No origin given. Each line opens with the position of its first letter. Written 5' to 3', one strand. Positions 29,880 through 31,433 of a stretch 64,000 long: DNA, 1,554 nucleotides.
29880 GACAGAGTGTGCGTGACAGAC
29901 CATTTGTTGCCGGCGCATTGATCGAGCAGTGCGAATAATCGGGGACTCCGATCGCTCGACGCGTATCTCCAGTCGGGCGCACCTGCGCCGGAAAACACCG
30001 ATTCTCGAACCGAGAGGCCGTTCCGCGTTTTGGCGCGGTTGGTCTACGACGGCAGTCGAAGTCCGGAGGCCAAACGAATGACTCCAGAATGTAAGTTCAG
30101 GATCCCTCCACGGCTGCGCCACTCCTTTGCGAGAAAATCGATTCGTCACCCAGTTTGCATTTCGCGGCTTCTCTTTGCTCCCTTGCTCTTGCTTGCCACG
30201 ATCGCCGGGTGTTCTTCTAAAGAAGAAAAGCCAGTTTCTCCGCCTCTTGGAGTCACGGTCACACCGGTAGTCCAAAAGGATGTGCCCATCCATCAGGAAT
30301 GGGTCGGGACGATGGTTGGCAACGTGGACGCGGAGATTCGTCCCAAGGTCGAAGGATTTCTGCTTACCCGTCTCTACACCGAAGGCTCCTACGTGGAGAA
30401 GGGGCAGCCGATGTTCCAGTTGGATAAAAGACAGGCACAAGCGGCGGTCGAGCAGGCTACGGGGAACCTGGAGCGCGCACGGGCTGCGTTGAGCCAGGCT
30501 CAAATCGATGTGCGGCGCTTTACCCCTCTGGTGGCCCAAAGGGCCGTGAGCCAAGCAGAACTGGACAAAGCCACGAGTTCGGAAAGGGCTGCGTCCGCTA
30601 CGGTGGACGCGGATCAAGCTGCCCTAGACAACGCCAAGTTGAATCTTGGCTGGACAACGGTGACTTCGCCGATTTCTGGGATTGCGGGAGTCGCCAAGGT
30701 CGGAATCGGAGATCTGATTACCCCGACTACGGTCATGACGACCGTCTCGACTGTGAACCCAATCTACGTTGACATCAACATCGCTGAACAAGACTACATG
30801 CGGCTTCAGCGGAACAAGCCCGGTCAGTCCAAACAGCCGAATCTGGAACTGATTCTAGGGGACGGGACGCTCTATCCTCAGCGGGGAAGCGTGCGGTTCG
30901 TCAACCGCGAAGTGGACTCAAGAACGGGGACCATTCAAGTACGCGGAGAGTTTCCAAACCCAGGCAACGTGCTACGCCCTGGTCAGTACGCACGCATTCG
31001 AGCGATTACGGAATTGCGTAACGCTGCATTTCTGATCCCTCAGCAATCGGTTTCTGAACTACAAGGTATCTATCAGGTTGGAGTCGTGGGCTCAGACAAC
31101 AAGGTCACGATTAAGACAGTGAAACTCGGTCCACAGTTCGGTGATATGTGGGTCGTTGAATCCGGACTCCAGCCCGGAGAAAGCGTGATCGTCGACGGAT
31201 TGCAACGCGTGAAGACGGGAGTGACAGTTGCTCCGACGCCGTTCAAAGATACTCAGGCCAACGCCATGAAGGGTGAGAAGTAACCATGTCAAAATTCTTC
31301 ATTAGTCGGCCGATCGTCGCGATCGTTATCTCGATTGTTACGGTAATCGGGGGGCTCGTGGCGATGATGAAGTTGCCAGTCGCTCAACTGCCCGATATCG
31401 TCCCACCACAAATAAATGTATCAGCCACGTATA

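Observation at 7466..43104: Twelve copies of a 20-bp palindrome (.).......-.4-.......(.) define a putative island-wide regulon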

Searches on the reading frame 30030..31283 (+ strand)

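Call 9: search_protein_families(library=pfam, proteins=[window:30030-31283:+])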
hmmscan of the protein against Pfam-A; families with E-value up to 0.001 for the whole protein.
window:30030-31283:+ (417 aa): 2 families
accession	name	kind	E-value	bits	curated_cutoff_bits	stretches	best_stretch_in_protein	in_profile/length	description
PF16576.10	HlyD_D23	-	4.3e-19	69.1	30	1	101-321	20-214/214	Barrel-sandwich domain of CusB or HlyD membrane-fusion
PF13437.12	HlyD_3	-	4.9e-10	40.5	22.2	1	210-318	1-106/106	HlyD family secretion protein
